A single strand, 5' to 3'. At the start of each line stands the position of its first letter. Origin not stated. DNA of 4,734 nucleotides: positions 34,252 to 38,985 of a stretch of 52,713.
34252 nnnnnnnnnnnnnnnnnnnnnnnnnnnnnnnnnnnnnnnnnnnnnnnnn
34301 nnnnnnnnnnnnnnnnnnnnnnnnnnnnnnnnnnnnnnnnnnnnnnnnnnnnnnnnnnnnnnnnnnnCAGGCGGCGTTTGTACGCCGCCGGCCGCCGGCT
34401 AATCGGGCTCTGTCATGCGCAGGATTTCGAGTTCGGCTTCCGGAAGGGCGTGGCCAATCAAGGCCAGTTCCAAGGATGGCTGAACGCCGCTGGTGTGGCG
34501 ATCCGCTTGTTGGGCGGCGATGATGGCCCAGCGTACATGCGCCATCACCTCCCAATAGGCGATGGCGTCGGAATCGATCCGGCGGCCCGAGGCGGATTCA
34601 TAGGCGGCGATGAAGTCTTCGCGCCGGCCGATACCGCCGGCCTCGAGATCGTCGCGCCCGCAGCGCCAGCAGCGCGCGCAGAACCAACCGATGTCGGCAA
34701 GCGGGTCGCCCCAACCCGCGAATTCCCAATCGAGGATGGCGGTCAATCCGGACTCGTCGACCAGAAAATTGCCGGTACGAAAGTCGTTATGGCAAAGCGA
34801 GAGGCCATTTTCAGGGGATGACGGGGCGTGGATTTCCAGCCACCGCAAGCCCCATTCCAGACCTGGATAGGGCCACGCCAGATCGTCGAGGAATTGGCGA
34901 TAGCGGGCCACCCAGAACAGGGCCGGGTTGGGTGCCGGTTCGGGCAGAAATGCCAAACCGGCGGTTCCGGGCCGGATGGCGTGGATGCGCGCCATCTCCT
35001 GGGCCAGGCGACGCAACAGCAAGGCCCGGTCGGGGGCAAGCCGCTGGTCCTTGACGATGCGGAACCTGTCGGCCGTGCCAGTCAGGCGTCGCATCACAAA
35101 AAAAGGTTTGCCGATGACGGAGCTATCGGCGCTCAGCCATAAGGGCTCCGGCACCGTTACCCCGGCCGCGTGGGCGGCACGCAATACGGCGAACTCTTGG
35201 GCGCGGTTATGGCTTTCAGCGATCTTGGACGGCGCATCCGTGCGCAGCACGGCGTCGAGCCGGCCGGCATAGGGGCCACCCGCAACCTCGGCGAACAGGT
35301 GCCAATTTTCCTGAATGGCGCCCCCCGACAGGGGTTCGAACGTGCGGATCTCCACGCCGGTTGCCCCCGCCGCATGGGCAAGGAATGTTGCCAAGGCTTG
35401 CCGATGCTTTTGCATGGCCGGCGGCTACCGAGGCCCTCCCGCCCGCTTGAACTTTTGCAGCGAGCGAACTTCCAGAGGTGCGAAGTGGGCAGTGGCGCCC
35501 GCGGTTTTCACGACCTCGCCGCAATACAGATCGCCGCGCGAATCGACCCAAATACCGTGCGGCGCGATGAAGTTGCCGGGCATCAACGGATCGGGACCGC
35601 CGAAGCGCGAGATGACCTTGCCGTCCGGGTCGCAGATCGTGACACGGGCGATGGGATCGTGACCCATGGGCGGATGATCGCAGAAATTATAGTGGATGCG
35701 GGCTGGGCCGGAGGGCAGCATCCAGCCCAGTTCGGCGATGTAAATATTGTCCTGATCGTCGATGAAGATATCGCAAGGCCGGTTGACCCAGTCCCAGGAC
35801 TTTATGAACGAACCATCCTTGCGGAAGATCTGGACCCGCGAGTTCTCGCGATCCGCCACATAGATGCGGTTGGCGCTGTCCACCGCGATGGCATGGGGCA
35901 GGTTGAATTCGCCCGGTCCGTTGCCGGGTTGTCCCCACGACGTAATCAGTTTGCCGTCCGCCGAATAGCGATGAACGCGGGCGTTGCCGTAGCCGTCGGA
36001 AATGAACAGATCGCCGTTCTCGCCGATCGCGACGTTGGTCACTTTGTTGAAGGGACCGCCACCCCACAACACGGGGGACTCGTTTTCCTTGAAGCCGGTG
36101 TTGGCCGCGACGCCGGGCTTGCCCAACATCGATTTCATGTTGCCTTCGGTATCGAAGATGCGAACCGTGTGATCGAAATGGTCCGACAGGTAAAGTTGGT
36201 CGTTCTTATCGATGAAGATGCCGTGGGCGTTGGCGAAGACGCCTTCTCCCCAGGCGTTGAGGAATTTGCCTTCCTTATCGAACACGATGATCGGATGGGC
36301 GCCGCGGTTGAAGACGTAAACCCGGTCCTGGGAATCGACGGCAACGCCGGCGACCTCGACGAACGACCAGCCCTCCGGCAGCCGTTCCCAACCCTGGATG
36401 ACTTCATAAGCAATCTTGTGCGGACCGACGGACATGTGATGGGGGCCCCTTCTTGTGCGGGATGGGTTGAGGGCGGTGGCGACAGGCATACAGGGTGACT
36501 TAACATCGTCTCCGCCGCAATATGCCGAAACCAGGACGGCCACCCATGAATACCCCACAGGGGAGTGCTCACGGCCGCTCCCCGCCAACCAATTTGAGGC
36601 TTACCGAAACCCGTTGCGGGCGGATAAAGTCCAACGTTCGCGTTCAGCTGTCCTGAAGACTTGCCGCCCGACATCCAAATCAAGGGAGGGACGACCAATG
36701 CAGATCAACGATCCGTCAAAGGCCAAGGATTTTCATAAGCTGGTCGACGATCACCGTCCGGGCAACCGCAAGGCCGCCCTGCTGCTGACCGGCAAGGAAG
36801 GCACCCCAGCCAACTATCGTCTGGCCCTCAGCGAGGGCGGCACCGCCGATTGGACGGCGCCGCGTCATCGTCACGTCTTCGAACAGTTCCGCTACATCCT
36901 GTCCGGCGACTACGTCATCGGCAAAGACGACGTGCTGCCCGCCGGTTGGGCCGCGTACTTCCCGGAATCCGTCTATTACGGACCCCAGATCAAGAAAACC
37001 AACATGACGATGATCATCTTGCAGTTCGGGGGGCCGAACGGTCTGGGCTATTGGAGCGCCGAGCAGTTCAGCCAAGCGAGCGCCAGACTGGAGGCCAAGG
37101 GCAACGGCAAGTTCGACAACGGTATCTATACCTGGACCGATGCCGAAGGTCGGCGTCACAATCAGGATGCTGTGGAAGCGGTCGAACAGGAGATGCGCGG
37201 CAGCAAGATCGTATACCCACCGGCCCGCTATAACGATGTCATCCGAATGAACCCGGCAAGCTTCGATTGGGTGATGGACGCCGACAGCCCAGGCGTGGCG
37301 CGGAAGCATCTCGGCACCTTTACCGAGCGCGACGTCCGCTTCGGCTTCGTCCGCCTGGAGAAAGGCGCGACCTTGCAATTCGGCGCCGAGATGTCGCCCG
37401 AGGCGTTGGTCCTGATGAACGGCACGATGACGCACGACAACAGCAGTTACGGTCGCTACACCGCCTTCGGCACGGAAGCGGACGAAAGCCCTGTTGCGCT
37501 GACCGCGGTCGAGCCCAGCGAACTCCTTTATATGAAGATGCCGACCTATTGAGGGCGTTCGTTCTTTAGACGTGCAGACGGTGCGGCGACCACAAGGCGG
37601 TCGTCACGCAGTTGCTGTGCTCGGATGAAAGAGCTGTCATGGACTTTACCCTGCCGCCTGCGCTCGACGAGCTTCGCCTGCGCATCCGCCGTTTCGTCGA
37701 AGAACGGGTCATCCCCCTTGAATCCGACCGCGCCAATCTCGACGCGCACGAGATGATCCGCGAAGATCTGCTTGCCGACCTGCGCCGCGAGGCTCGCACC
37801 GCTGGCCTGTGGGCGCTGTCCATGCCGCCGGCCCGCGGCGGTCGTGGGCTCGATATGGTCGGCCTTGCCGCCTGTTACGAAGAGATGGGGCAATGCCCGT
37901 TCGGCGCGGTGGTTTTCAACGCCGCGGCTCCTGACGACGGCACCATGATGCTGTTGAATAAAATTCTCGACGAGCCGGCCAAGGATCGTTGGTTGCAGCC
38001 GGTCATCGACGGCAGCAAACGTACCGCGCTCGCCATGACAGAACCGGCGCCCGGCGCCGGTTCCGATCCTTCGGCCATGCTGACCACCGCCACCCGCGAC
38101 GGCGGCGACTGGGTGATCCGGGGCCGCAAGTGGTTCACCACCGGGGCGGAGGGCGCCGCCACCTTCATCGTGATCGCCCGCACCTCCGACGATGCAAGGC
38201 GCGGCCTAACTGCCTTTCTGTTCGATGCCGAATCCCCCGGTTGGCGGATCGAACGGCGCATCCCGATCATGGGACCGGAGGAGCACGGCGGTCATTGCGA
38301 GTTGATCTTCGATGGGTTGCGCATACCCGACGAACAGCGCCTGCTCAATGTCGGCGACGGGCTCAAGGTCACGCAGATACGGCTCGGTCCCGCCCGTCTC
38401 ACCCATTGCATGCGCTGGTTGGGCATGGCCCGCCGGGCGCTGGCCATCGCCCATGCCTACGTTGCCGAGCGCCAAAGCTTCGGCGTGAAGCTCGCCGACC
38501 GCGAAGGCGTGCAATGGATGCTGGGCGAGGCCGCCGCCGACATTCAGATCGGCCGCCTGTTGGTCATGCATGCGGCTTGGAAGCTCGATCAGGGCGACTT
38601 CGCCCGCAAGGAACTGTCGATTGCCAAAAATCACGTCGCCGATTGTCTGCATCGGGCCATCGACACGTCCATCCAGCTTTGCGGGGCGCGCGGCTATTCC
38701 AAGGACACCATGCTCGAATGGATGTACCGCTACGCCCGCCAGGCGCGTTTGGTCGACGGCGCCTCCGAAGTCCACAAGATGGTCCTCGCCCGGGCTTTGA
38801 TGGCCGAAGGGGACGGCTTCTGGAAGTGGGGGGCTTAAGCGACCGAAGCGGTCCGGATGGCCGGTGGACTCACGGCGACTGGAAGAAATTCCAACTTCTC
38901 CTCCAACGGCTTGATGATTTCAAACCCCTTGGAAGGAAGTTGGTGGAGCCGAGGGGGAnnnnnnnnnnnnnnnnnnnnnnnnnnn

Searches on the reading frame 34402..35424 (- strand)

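Call 9: search_protein_families(library=pfam, proteins=[window:34402-35424:-])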
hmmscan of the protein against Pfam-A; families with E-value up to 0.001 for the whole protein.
window:34402-35424:- (341 aa): 2 families
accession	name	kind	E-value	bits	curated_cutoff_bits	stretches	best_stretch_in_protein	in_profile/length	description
PF01636.29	APH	-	2.7e-35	122.7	23.2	1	29-276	2-234/239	Phosphotransferase enzyme family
PF01633.27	Choline_kinase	-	3.3e-05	23.8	29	1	200-248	155-203/300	Choline/ethanolamine kinase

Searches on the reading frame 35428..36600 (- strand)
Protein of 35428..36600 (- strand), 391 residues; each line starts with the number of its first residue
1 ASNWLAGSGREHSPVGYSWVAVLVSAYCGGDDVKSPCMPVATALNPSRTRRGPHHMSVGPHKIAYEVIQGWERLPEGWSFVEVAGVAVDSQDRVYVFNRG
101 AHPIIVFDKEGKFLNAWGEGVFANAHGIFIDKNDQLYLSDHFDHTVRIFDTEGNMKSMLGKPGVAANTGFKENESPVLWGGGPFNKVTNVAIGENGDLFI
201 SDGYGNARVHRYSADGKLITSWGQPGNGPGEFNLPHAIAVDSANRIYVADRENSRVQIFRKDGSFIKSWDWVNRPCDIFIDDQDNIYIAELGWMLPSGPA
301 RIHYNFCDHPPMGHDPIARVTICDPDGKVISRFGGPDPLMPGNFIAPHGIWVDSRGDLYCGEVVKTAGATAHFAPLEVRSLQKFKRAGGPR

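Call 9: search_protein_families(library=pfam, proteins=[window:35428-36600:-])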
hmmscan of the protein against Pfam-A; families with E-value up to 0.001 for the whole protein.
window:35428-36600:- (391 aa): 5 families
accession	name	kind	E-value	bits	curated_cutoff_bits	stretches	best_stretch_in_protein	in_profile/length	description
PF01436.27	NHL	-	4.1e-21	74.3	20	1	232-259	1-28/28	NHL repeat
PF17170.10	DUF5128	-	1.6e-15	57.6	22.9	2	188-285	47-144/321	6-bladed beta-propeller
PF08450.18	SGL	-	1.2e-05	25.5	26.3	0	234-272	185-223/246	SMP-30/Gluconolactonase/LRE-like region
PF06739.17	SBBP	-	2.4e-05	24.6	20.5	0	235-249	15-29/38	Beta-propeller repeat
PF22701.2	Mala_s_1-like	-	5.5e-05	23.4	27.5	0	85-139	92-146/195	Mal s 1 allergenic protein-like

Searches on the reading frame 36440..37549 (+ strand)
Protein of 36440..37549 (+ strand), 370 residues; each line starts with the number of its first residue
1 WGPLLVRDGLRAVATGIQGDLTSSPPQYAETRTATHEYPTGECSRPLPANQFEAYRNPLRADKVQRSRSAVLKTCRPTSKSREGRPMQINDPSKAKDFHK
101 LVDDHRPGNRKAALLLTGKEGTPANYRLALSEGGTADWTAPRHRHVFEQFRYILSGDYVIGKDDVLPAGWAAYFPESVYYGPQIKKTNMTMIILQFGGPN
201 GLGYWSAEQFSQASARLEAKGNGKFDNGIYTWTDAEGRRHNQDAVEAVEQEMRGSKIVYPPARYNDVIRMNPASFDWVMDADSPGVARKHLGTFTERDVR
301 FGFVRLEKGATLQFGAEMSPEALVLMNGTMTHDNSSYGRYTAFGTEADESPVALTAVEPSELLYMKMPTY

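Call 10: search_protein_families(library=pfam, proteins=[window:36440-37549:+])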
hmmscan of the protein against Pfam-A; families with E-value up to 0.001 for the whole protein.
window:36440-37549:+ (370 aa): 1 family
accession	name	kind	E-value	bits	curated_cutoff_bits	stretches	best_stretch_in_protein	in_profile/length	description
PF12973.13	Cupin_7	-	2.1e-05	24.7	27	0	269-366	5-100/105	ChrR Cupin-like domain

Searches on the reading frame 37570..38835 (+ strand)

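Call 10: search_protein_families(library=pfam, proteins=[window:37570-38835:+])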
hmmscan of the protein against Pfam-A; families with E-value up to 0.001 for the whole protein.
window:37570-38835:+ (422 aa): 4 families
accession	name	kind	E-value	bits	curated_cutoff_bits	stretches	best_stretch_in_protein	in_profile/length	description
PF00441.29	Acyl-CoA_dh_1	-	1.3e-35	123.2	22.4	1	262-410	1-149/150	Acyl-CoA dehydrogenase, C-terminal domain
PF02770.24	Acyl-CoA_dh_M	-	3.9e-20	72.3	33.3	1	153-248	1-95/97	Acyl-CoA dehydrogenase, middle domain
PF08028.16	Acyl-CoA_dh_2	-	6.5e-14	52.8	22.7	1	277-390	1-124/134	Acyl-CoA dehydrogenase, C-terminal domain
PF02771.21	Acyl-CoA_dh_N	-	7.8e-11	42.8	22.9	1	33-148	5-112/113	Acyl-CoA dehydrogenase, N-terminal domain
